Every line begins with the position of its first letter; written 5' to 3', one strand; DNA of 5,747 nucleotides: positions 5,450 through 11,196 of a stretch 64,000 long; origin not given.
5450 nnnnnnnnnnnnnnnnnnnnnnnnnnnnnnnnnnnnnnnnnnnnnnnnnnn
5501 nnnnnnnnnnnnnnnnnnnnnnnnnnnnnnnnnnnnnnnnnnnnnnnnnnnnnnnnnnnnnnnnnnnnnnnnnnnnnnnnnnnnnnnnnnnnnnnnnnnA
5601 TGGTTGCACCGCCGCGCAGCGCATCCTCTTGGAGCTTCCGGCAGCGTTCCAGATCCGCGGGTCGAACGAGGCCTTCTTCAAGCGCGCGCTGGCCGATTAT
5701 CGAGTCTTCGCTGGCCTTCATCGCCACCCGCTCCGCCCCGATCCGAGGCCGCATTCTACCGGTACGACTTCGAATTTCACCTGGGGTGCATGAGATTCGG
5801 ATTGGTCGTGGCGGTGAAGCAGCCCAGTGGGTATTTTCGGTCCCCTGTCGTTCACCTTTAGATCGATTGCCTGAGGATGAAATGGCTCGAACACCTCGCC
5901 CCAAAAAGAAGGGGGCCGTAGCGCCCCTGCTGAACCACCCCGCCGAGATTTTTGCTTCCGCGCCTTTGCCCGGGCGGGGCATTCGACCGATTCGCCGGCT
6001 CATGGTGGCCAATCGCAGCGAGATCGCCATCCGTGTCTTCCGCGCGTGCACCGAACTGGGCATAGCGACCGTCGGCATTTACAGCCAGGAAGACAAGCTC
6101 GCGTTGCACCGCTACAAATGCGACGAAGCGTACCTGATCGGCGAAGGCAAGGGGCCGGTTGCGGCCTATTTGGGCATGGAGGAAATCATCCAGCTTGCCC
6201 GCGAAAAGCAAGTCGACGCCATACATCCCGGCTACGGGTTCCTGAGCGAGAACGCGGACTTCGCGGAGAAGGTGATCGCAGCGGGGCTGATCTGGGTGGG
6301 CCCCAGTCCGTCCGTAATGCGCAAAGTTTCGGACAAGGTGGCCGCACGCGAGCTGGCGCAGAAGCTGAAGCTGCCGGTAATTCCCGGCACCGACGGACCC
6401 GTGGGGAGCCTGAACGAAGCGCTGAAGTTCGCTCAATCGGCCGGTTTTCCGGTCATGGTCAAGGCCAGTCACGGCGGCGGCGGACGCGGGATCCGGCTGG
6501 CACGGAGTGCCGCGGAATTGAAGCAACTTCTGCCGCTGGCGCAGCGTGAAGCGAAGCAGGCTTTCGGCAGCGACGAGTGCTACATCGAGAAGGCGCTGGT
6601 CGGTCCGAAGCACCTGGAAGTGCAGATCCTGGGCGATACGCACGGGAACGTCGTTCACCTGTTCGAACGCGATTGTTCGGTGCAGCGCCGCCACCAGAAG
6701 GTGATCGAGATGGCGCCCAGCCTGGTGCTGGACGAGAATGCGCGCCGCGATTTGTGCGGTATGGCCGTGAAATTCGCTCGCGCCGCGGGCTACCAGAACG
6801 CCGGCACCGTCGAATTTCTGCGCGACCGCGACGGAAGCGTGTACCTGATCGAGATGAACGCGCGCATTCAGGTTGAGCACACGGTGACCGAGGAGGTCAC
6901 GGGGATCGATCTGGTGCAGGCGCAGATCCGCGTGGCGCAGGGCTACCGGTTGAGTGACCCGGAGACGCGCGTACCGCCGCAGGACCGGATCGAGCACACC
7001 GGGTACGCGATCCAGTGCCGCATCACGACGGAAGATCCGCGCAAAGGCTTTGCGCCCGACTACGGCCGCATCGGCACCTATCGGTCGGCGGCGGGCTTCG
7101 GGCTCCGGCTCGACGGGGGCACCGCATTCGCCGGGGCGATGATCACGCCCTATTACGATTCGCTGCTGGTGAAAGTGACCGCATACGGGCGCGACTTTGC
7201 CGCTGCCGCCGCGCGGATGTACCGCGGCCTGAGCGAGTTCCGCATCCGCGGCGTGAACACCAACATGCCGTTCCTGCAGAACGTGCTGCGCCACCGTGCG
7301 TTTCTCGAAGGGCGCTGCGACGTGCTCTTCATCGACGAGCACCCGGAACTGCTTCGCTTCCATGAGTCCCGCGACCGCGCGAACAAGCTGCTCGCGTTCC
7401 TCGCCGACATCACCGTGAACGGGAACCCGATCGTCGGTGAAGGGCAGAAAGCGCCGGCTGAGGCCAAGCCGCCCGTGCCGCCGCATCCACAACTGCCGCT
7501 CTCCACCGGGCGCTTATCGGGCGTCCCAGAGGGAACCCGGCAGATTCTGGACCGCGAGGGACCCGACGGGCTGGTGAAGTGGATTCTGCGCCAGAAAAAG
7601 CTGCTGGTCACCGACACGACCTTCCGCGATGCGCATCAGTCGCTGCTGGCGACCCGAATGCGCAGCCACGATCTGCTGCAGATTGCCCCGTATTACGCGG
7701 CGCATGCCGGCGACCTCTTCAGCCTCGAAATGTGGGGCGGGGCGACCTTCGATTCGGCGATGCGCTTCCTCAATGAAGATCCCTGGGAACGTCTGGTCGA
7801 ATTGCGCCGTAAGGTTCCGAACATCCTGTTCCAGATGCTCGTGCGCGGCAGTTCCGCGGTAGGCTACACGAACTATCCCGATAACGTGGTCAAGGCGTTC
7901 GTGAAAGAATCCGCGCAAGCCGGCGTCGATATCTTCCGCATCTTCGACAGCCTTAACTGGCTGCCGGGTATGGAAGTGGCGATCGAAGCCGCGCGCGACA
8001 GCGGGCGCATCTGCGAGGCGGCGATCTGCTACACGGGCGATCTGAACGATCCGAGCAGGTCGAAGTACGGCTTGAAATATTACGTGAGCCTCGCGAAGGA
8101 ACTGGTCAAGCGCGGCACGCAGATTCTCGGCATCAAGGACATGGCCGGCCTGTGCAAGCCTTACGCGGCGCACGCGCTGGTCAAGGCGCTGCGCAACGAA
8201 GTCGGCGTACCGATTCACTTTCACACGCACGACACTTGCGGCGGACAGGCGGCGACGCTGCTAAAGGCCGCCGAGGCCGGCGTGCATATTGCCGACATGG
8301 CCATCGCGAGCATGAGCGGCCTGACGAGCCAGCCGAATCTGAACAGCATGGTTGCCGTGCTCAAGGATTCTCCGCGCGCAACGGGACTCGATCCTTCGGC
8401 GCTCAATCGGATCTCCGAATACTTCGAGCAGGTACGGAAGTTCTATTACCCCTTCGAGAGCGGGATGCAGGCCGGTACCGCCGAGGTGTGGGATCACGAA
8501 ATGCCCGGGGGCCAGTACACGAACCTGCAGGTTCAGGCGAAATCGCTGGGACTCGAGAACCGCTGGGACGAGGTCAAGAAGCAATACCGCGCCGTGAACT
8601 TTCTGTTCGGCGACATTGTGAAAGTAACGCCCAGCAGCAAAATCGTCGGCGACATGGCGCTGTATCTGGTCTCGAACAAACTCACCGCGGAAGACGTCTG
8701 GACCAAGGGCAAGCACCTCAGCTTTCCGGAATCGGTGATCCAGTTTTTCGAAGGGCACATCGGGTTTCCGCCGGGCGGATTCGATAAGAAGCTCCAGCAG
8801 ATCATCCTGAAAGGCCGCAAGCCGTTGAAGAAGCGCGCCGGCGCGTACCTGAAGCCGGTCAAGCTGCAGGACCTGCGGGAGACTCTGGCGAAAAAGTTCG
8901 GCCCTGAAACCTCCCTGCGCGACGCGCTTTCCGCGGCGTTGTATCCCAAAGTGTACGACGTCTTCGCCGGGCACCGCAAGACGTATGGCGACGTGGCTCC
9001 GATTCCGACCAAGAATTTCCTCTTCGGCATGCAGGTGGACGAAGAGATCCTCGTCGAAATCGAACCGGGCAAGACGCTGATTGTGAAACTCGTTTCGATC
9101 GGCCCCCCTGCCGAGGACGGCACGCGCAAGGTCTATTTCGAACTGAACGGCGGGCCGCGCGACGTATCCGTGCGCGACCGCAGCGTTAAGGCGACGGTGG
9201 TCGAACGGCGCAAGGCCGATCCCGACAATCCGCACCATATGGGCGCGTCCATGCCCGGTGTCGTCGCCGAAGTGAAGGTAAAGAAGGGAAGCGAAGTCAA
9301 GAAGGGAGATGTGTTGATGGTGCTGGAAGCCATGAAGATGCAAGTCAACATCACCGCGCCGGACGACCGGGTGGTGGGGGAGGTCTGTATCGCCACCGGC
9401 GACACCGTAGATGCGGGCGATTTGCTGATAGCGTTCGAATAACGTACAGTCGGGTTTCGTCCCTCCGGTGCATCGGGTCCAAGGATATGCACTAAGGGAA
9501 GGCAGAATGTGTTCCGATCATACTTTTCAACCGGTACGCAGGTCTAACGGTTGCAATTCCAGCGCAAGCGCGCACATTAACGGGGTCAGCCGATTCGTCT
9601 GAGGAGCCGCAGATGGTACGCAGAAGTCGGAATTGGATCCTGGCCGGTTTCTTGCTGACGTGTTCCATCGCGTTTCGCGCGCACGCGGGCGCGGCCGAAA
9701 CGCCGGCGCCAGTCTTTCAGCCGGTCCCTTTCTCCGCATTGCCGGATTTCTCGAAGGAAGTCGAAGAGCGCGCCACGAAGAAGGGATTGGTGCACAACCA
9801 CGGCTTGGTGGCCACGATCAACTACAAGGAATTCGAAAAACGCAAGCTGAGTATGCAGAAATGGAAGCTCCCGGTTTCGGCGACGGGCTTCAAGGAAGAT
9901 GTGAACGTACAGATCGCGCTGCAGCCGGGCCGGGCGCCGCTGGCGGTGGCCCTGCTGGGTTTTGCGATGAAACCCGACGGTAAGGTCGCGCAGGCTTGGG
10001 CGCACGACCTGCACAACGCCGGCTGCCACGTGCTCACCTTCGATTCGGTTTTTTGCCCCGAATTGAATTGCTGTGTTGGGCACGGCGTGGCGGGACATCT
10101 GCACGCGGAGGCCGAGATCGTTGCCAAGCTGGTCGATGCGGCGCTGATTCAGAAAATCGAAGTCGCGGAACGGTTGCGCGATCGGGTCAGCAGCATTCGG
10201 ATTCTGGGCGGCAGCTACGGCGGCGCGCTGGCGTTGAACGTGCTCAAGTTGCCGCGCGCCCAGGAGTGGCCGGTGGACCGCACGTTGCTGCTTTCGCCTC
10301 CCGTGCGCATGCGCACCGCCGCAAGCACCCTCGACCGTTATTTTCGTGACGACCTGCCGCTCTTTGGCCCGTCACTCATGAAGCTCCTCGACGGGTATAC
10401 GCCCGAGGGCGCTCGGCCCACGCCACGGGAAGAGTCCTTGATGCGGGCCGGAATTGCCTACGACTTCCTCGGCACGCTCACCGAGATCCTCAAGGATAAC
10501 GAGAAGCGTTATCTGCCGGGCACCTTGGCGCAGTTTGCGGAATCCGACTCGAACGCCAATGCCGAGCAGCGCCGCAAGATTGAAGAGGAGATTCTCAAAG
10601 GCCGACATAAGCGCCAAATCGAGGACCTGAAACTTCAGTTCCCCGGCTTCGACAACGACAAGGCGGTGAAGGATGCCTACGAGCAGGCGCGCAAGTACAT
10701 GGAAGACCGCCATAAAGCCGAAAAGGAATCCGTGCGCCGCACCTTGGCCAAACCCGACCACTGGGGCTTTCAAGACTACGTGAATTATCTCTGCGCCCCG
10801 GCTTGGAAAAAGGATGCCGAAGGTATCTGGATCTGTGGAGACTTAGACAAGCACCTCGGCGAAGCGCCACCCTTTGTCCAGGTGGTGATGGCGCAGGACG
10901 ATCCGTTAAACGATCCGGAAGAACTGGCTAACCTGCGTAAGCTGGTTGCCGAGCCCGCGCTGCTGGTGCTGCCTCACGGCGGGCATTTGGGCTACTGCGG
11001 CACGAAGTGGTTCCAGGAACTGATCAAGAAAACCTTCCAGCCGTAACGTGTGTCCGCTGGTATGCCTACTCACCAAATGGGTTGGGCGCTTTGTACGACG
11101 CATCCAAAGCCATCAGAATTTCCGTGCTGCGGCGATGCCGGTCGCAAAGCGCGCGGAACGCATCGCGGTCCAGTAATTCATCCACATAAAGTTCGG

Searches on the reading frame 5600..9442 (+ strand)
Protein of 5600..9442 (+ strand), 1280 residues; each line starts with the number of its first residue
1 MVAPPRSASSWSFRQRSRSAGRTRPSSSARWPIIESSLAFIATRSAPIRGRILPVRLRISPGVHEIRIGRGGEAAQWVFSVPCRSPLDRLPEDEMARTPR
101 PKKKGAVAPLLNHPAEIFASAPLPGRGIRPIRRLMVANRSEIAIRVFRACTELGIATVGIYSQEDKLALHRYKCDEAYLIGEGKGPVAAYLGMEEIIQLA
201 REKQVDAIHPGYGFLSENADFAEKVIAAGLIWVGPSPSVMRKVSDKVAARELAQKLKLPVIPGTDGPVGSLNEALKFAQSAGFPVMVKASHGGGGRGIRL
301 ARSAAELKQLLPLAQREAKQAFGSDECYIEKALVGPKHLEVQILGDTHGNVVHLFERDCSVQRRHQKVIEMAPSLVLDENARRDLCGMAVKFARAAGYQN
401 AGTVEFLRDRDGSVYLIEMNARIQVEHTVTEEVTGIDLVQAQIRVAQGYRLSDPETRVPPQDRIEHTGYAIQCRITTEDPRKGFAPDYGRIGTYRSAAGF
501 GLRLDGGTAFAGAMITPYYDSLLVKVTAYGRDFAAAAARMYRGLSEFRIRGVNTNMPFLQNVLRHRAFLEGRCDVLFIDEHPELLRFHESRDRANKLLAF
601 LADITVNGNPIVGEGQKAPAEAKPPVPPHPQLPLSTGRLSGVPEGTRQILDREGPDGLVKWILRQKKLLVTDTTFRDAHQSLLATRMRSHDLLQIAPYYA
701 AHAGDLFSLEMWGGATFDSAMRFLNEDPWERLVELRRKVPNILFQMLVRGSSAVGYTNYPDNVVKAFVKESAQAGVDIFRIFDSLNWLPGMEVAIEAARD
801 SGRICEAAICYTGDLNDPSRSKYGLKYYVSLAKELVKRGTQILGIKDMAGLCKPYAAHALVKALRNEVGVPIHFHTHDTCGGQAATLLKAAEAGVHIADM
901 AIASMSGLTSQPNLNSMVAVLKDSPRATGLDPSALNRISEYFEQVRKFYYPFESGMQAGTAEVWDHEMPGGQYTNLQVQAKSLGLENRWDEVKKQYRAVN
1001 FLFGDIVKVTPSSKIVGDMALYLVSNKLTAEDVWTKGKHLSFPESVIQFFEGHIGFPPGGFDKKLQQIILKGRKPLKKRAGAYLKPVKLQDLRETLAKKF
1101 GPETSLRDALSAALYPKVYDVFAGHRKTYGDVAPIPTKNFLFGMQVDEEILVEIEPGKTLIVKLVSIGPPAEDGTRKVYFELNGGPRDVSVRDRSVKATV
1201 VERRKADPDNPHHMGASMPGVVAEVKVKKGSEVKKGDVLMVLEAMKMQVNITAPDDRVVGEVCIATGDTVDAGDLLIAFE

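Call 44: search_protein_families(library=pfam, proteins=[window:5600-9442:+])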
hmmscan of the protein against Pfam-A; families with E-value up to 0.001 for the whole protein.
window:5600-9442:+ (1280 aa): 10 families
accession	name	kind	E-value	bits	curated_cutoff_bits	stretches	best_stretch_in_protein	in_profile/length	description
PF02786.22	CPSase_L_D2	-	2.3e-75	253.2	19.8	1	245-452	1-209/211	Carbamoyl-phosphate synthase L chain, ATP binding domain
PF02436.23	PYC_OADA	-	1.1e-71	241.2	27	1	963-1163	1-201/201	Conserved carboxylase domain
PF00289.28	Biotin_carb_N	-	1.2e-39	135.6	25.5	1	131-240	2-110/110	Biotin carboxylase, N-terminal domain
PF02785.25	Biotin_carb_C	-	2.6e-29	101.9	32.4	1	472-579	1-107/108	Biotin carboxylase C-terminal domain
PF00364.28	Biotin_lipoyl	-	9.7e-17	61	22.1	1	1214-1278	3-72/73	Biotin-requiring enzyme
PF00682.25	HMGL-like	-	6.5e-11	42.6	29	1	821-940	137-258/260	HMGL-like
PF13533.13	Biotin_lipoyl_2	-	2e-08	34.3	29.8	1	1217-1243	6-32/32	Biotin-lipoyl like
PF07478.18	Dala_Dala_lig_C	-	2.7e-08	34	24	1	276-421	30-174/204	D-ala D-ala ligase C-terminus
PF02222.28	ATP-grasp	-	7.1e-06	26.2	27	1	268-422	16-162/179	ATP-grasp domain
PF08443.16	RimK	-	0.00077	19.6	21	0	274-440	30-182/188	RimK-like ATP-grasp domain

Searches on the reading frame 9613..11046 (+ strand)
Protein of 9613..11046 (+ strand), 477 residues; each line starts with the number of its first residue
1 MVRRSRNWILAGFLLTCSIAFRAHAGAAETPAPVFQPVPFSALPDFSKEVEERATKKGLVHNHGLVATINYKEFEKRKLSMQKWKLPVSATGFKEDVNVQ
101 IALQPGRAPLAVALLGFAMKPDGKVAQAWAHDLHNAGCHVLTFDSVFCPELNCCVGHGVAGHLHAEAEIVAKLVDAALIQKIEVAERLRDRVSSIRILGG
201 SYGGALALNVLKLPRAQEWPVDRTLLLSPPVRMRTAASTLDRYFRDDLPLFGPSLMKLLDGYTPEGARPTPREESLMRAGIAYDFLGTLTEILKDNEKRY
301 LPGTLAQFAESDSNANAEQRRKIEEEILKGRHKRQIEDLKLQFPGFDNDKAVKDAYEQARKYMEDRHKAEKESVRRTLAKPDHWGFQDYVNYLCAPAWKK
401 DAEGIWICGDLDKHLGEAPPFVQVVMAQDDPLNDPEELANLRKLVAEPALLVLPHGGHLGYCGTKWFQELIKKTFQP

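Call 26: find_encoding_contigs(protein=window:9613-11046:+, flank=10000, max_places=10)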
Protein window:9613-11046:+ (477 aa): 1 contig read that carries it; 1 place shown.
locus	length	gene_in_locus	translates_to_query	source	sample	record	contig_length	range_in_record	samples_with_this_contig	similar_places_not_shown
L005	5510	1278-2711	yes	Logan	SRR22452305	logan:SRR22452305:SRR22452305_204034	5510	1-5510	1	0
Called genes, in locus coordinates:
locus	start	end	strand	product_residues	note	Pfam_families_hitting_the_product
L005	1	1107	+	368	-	?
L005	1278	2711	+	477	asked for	-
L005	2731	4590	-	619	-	-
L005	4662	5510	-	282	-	?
